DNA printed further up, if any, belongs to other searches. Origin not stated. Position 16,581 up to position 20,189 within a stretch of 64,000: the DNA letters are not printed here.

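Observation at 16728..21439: Apparently intact Sfp-type PPTase fused to a KS-AT-DH scaffold whose catalytic residues all look substituted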

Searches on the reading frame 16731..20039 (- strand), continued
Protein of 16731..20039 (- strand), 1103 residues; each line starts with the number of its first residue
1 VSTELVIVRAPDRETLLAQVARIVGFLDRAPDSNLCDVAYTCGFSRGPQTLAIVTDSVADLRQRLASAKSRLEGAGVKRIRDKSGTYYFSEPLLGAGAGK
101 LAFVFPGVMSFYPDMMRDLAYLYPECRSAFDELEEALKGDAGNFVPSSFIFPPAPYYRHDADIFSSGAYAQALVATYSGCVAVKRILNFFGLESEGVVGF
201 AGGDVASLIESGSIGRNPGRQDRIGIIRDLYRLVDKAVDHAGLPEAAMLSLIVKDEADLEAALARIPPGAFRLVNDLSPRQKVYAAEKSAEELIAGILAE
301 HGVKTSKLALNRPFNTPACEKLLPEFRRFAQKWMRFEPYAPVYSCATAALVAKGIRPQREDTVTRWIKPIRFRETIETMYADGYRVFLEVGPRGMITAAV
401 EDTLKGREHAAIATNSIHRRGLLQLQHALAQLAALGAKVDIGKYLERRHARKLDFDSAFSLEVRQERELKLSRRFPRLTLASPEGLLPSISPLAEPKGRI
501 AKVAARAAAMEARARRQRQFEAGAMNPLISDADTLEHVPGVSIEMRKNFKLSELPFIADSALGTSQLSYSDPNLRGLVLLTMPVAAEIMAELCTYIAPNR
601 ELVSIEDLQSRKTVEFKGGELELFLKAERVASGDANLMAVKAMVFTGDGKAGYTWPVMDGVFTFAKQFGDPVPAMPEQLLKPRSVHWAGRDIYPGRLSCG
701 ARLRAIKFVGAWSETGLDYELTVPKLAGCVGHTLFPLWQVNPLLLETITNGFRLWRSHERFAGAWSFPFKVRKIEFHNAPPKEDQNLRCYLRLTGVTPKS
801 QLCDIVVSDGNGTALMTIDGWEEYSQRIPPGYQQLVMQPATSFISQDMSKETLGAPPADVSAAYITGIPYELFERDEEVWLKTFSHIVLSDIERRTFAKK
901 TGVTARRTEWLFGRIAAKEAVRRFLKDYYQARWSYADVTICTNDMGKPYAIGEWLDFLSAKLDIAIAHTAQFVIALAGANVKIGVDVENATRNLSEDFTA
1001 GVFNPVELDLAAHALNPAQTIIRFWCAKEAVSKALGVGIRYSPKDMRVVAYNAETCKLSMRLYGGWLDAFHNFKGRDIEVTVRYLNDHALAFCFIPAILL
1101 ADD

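Call 42: search_protein_families(library=pfam, proteins=[L003:4804-5688:+, L006:926-1885:+, L006:2060-2632:+, L006:2687-3553:+, L006:3739-4587:+, L006:4594-6252:+, L006:6336-7112:+, L006:7157-8560:+, L007:4345-7863:+, L007:7863-8591:+], max_evalue=0.001)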
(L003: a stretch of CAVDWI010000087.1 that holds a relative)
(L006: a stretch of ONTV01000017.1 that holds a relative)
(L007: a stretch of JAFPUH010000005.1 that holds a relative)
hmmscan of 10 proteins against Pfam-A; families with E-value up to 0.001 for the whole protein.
L003:4804-5688:+ (294 aa): 1 family
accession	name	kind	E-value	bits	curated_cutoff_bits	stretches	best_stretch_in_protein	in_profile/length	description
PF04055.27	Radical_SAM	-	3.1e-11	44.2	29.5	1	74-226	2-162/166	Radical SAM superfamily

L006:926-1885:+ (320 aa): 3 families
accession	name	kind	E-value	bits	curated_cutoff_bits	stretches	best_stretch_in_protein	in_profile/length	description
PF01634.23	HisG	-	7.3e-45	153.2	25.5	1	80-237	1-154/158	ATP phosphoribosyltransferase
PF08029.16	HisG_C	-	2.6e-25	88.8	23.5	1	245-317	1-73/73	HisG, C-terminal domain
PF09084.16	NMT1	-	0.00023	21.6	20.5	1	73-179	20-132/216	NMT1/THI5 like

L006:2060-2632:+ (191 aa): 3 families
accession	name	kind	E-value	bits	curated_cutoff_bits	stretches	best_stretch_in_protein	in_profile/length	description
PF09285.17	Elong-fact-P_C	-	2.9e-23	81.8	25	1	131-187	1-56/56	Elongation factor P, C-terminal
PF08207.18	EFP_N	-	2.1e-20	72.9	23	1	7-63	2-58/58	Elongation factor P (EF-P) KOW-like domain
PF01132.26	EFP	-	4.3e-14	52.6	27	1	73-123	3-54/54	Elongation factor P (EF-P) OB domain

L006:2687-3553:+ (289 aa): 2 families
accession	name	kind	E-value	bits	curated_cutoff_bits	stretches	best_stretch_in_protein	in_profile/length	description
PF08543.17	Phos_pyr_kin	-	4.6e-17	62.7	27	1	81-267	51-234/246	Phosphomethylpyrimidine kinase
PF00294.29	PfkB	-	7.7e-11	42.3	25.8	1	133-267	165-292/302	pfkB family carbohydrate kinase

L006:3739-4587:+ (283 aa): 4 families
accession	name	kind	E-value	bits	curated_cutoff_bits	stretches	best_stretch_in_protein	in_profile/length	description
PF08534.16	Redoxin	-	2.3e-07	31.2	26.6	1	36-142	20-135/148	Redoxin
PF00578.27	AhpC-TSA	-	1.4e-06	28.7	26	1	34-137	15-123/124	AhpC/TSA family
PF13905.12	Thioredoxin_8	-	0.00011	22.9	27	0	44-84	1-42/94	Thioredoxin-like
PF00085.26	Thioredoxin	-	0.00044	20.7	23.5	0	45-75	19-49/103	Thioredoxin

L006:4594-6252:+ (553 aa): 2 families
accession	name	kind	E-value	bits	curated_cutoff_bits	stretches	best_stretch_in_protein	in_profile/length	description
PF00501.34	AMP-binding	-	2.1e-72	244.5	29.9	1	55-406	18-384/384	AMP-binding enzyme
PF13193.12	AMP-binding_C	-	7.7e-11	43.2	24.5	1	456-529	1-76/76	AMP-binding enzyme C-terminal domain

L006:6336-7112:+ (259 aa): 2 families
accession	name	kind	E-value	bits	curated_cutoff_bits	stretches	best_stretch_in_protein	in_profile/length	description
PF14681.12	UPRTase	-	3.7e-65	219.7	27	1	57-258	1-206/206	Uracil phosphoribosyltransferase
PF00156.33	Pribosyltran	-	4.5e-08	33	26.3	1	119-217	28-130/158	Phosphoribosyl transferase domain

L006:7157-8560:+ (468 aa): 1 family
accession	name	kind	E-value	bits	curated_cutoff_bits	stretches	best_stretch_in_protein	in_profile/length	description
PF00860.26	Xan_ur_permease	-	4.2e-33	115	27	1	18-430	3-387/389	Permease family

L007:4345-7863:+ (1173 aa): 6 families
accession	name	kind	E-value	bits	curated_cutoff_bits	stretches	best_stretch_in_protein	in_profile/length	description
PF11028.14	TMEM260-like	-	4.3e-27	95.5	24.2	1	44-216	1-174/179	Protein O-mannosyl-transferase TMEM260-like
PF14559.12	TPR_19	-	3.5e-07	30.9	25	0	959-1013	4-57/68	Tetratricopeptide repeat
PF13428.12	TPR_14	-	2.6e-06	28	23.5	1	948-988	3-43/44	Tetratricopeptide repeat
PF13181.12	TPR_8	-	3.7e-05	24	25.7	0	950-978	5-33/34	Tetratricopeptide repeat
PF07719.23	TPR_2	-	0.00069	20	27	0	953-978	8-33/34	Tetratricopeptide repeat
PF23914.1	TPR_CcmH_CycH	-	0.0009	19.5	42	0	956-989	60-93/158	Cytochrome c-type biogenesis protein H TPR domain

L007:7863-8591:+ (243 aa): 0 families

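Call 49: find_encoding_contigs(protein=P0295, flank=10000, max_places=3)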
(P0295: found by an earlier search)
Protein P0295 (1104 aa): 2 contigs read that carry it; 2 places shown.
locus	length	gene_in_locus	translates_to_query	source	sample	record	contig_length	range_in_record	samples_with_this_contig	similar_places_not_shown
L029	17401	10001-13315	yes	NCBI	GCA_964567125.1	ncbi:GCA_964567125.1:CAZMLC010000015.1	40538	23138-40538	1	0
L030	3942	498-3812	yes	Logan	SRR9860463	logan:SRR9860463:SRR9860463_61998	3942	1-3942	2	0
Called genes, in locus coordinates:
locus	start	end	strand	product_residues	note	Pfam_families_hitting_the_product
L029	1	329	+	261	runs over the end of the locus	-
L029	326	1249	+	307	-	PF01040:UbiA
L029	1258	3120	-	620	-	-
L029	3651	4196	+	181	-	-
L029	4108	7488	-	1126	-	PF12951:PATR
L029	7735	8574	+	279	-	PF02548:Pantoate_transf, PF01177:Asp_Glu_race (weak)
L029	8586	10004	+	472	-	PF00109:ketoacyl-synt, PF02801:Ketoacyl-synt_C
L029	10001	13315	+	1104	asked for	PF22336:RhiE-like_linker (faint), PF22621:CurL-like_PKS_C (weak), PF00698:Acyl_transf_1, PF14765:PS-DH, PF01648:ACPS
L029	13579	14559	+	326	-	PF01636:APH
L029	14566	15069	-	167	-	-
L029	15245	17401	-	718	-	?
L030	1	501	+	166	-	?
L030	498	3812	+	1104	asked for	PF22336:RhiE-like_linker (faint), PF22621:CurL-like_PKS_C (weak), PF00698:Acyl_transf_1, PF14765:PS-DH, PF01648:ACPS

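Call 50: find_encoding_contigs(protein=P0271, flank=10000, max_places=3)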
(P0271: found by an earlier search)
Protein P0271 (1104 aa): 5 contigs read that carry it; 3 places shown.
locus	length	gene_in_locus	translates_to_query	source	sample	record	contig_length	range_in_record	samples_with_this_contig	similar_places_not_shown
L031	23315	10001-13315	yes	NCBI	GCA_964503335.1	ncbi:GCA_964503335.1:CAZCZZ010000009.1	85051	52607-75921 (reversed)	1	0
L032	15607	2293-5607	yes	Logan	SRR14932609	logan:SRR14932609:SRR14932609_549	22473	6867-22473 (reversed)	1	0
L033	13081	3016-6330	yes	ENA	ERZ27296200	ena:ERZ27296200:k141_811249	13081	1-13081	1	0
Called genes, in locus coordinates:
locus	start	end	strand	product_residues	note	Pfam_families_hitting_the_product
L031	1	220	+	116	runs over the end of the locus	PF05973:Gp49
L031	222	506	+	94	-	-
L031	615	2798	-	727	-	PF06739:SBBP (faint)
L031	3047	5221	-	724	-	-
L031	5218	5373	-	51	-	-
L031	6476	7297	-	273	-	-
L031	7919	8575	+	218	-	PF00106:adh_short, PF08659:KR, PF13561:adh_short_C2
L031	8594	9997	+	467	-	PF00109:ketoacyl-synt, PF02801:Ketoacyl-synt_C, PF16197:KAsynt_C_assoc (weak)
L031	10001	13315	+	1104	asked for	PF00698:Acyl_transf_1, PF14765:PS-DH, PF01648:ACPS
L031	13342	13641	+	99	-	-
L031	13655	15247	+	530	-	PF01663:Phosphodiest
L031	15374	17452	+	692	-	-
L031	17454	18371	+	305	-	PF10503:Esterase_PHB, PF00326:Peptidase_S9 (weak)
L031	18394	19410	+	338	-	PF10503:Esterase_PHB (weak), PF02230:Abhydrolase_2 (faint)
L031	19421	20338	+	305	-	-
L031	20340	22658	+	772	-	PF25973:BSH_CzcB (faint), PF25881:HH_YBHG, PF25954:Beta-barrel_RND_2 (weak)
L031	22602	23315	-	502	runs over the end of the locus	PF02321:OEP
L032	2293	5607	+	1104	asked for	PF00698:Acyl_transf_1, PF14765:PS-DH, PF01648:ACPS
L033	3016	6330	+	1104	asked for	PF00698:Acyl_transf_1, PF14765:PS-DH, PF01648:ACPS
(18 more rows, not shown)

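Call 54: find_encoding_contigs(protein=P0131, flank=10000, max_places=2)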
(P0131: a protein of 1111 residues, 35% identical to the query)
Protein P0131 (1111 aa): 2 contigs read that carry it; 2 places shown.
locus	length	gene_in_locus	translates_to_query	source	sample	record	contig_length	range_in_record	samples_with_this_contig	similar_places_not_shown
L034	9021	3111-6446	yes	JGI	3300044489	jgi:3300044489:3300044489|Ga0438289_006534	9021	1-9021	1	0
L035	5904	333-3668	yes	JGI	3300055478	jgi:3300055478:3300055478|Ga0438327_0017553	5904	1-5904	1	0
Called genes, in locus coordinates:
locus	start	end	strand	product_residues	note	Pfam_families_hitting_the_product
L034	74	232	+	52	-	-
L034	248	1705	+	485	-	PF00884:Sulfatase, PF01663:Phosphodiest (faint), PF16347:SGSH_C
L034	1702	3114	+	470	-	PF00109:ketoacyl-synt, PF02801:Ketoacyl-synt_C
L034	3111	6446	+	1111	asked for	PF00698:Acyl_transf_1, PF14765:PS-DH (weak), PF01648:ACPS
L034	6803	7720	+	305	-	PF09976:TPR_21, PF13174:TPR_6 (faint), PF13432:TPR_16 (weak)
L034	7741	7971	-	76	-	PF02416:TatA_B_E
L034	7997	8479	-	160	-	PF01668:SmpB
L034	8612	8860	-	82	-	PF01192:RNA_pol_Rpb6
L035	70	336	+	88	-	PF02801:Ketoacyl-synt_C (weak)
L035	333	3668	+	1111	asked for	PF00698:Acyl_transf_1, PF14765:PS-DH (weak), PF01648:ACPS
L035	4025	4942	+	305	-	PF09976:TPR_21, PF13174:TPR_6 (faint), PF13432:TPR_16 (weak)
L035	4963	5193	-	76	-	PF02416:TatA_B_E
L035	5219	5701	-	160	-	PF01668:SmpB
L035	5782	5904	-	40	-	?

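Call 55: find_encoding_contigs(protein=P0126, flank=10000, max_places=2)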
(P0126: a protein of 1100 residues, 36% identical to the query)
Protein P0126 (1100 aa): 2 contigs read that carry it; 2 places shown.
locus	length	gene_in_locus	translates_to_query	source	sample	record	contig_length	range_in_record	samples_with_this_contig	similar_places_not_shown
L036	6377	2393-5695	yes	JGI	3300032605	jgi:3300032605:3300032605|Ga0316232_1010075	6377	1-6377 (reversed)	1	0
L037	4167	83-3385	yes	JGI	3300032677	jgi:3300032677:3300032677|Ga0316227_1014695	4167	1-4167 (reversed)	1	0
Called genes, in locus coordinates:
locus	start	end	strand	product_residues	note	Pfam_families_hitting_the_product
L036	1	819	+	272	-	?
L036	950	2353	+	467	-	PF00109:ketoacyl-synt, PF02801:Ketoacyl-synt_C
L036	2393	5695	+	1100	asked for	PF22621:CurL-like_PKS_C (weak), PF00698:Acyl_transf_1, PF01648:ACPS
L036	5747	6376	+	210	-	?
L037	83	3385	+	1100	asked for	PF22621:CurL-like_PKS_C (weak), PF00698:Acyl_transf_1, PF01648:ACPS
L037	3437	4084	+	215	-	PF00849:PseudoU_synth_2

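Call 56: find_encoding_contigs(protein=P0125, flank=10000, max_places=2)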
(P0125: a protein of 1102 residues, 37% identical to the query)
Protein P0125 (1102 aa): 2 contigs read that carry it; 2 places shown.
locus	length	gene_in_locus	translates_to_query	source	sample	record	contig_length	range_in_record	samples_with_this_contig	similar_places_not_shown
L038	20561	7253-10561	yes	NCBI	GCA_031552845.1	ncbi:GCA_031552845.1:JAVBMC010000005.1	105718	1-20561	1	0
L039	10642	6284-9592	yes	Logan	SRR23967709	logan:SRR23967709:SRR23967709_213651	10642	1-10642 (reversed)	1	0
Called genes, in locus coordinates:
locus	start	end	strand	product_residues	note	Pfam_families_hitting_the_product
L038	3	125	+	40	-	?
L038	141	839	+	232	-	-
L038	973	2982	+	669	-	PF02771:Acyl-CoA_dh_N, PF00441:Acyl-CoA_dh_1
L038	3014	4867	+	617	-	PF21162:ETFQO_UQ-bd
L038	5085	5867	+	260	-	PF02548:Pantoate_transf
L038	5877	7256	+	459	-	PF00109:ketoacyl-synt, PF02801:Ketoacyl-synt_C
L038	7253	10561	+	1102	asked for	PF14765:PS-DH, PF01648:ACPS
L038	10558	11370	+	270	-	PF04468:PSP1, PF28472:PSP1_3rd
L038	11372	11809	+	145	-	PF01220:DHquinase_II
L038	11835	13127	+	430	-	PF00365:PFK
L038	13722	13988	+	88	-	-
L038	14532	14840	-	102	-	-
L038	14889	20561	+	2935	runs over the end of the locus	-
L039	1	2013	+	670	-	?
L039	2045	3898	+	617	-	PF21162:ETFQO_UQ-bd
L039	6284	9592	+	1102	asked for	PF14765:PS-DH, PF01648:ACPS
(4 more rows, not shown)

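Call 60: predict_structure(alignment_id=A1)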
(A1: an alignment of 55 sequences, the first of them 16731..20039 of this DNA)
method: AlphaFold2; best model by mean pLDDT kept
length: 1103 residues; sequences in the alignment: 55
mean_pLDDT: 70.6   pTM: 0.49
mean pLDDT of the five models: 70.6, 70.5, 68.6, 67.9, 65.7
residues with pLDDT >= 90: 296; 70-90: 363; 50-70: 181; < 50: 263
segments of 3 or more residues with pLDDT < 50: 153-161, 470-526, 560-577, 684-704, 727-742, 759-764, 828-849, 851-880, 886-888, 930-937, 961-997, 1037-1040, 1084-1103
pLDDT, mean of each block of 10 residues (from residue 1): 85 92 90 90 90 94 93 82 90 87 87 80 90 81 55 48 62 88 94 93 87 88 91 75 79 88 87 91 90 90 84 84 90 91 94 91 91 96 96 88 93 86 93 94 90 76 52 40 31 40 45 33 46 81 86 58 34 47 85 86 91 71 90 88 77 72 89 85 48 29 53 84 53 27 68 64 61 88 83 83 90 89 66 33 37 38 30 38 50 64 57 58 53 45 54 51 43 29 25 40 78 67 67 53 79 77 79 76 38 31 31
secondary structure, 60 per line:
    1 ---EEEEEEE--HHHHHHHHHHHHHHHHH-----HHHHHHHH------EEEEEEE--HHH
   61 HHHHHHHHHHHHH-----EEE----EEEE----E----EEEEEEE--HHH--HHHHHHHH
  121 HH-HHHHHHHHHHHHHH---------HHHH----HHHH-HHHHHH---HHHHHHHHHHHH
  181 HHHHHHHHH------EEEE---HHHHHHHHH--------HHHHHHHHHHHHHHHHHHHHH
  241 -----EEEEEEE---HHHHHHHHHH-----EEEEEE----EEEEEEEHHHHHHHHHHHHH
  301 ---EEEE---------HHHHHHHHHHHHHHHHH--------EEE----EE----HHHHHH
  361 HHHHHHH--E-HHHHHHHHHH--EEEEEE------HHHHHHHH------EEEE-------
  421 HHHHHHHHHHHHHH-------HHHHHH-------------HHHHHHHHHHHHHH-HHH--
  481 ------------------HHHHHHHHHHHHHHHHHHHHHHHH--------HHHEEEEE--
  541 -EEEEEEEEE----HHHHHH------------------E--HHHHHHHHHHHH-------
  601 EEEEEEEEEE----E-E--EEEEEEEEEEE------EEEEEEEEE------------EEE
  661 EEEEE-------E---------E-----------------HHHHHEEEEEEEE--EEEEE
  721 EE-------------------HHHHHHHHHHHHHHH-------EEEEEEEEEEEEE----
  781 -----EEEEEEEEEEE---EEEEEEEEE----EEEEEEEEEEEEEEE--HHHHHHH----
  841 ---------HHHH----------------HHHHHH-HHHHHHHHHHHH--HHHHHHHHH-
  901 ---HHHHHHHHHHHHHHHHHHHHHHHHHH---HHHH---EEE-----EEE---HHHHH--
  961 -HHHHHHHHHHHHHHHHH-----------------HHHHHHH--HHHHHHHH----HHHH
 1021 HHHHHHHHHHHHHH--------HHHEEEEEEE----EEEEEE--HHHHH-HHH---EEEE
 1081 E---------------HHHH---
elements in order (helices of 4 or more, strands of 3 or more residues): E4-10 H13-29 H35-42 E49-55 H58-73 E79-81 E86-89 E99-105 H113-122 H124-137 H147-150 H155-158 H160-165 H169-189 E196-199 H203-211 H220-240 E246-252 H256-265 E271-276 E281-287 H288-300 E304-307 H317-333 E342-344 H355-367 H372-381 E384-389 H396-403 E410-413 H421-434 H442-447 H461-474 H499-522 E534-538 E542-550 H555-560 H582-593 E601-610 E620-630 E637-645 E658-665 H701-705 E706-713 E716-722 H742-756 E764-776 E786-796 E800-808 E813-827 H830-836 H850-853 H870-875 H877-888 H891-899 H904-929 H933-936 E940-942 E948-950 H954-958 H962-978 H996-1002 H1005-1012 H1017-1034 E1046-1052 E1057-1062 H1065-1069 E1077-1081 H1097-1100
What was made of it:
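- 19755..20039 (-): N-terminal KS-AT linker domain (residues 1-95) of the 1103-aa protein. The GTG start overlaps the KS-like stop (GTGA). High-confidence AF2 region (call 60).
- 18441..18719 (-): Post-AT linker (residues 441-533). Low-confidence, mostly disordered or single-helix, with no ACP fold or motif. AF2 pLDDT below 50 at 470-526 (call 60).
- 17550..18440 (-): Double-hotdog DH-like pseudo-dehydratase (residues 534-830). His column = S560 (18360-18362). The Pro of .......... = T581. FHGP becomes SCGA. Asp column = E746. AF2 beta-rich double hotdog (call 60).
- On PKS-type double-hotdog dehydratase: AF2 beta-rich region 534-827 (call 60).
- On Enediyne PKSE: Residues 441-533 are a short, low-confidence linker (call 60).
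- The AF2 model of the PPTase domain is poor (pLDDT 25-79, call 60), so 'intact' rests on motifs and profile scores.
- Tried and rejected: AF2 shows no helical bundle there (call 60).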
